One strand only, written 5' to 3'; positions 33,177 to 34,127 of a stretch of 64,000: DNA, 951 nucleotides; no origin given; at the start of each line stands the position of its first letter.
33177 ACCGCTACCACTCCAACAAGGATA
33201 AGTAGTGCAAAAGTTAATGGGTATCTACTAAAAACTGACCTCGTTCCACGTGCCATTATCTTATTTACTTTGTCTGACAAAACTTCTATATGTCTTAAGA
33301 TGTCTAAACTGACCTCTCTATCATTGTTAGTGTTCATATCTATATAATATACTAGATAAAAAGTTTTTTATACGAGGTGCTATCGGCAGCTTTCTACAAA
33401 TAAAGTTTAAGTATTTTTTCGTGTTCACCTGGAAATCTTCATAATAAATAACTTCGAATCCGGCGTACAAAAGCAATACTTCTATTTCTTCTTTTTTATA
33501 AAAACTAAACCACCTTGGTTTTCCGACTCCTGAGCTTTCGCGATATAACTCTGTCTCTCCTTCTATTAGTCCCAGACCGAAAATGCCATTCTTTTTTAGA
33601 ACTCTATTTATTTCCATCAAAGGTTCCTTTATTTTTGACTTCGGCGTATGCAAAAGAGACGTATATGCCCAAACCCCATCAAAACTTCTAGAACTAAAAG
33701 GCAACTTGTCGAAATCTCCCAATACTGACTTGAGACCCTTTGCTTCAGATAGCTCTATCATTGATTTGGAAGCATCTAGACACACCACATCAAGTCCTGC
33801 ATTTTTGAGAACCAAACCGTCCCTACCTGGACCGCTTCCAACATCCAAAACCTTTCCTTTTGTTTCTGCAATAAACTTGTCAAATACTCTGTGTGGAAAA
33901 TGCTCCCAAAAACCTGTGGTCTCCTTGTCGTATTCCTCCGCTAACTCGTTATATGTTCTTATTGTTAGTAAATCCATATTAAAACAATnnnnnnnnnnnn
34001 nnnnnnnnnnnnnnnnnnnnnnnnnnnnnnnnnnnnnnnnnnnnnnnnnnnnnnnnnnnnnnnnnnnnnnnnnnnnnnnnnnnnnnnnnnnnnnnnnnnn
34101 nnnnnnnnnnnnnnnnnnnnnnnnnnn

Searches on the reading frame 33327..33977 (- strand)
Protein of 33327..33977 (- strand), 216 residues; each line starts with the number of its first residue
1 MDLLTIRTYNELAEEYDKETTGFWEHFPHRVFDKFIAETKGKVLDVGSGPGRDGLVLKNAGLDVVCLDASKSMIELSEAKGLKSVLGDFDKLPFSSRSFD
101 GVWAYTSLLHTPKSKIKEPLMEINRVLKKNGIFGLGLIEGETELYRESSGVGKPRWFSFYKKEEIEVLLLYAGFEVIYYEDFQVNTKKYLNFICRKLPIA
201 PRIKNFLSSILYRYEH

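Call 64: search_protein_families(library=pfam, proteins=[window:33327-33977:-], max_evalue=0.01)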
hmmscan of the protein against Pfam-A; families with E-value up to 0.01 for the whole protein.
window:33327-33977:- (216 aa): 8 families
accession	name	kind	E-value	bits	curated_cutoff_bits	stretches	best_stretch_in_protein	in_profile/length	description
PF08241.18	Methyltransf_11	-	5.2e-16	59.5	21.2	1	44-133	1-93/95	Methyltransferase domain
PF13649.12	Methyltransf_25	-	6.3e-16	59.3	27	1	43-131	1-97/97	Methyltransferase domain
PF13847.12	Methyltransf_31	-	2.3e-09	37.5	27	1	40-145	4-119/145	Methyltransferase domain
PF08242.18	Methyltransf_12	-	3.4e-09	37.8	30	1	44-133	1-98/98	Methyltransferase domain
PF13489.12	Methyltransf_23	-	4.2e-09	36.8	27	1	16-177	1-162/164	Methyltransferase domain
PF07021.18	MetW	-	0.00013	22.1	21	1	40-129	14-108/193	Methionine biosynthesis protein MetW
PF03848.20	TehB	-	0.00077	19.4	20.4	1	40-77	31-68/193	Tellurite resistance protein TehB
PF03141.22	Methyltransf_29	-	0.0075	15.3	23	1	42-134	120-216/506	Putative S-adenosyl-L-methionine-dependent methyltransferase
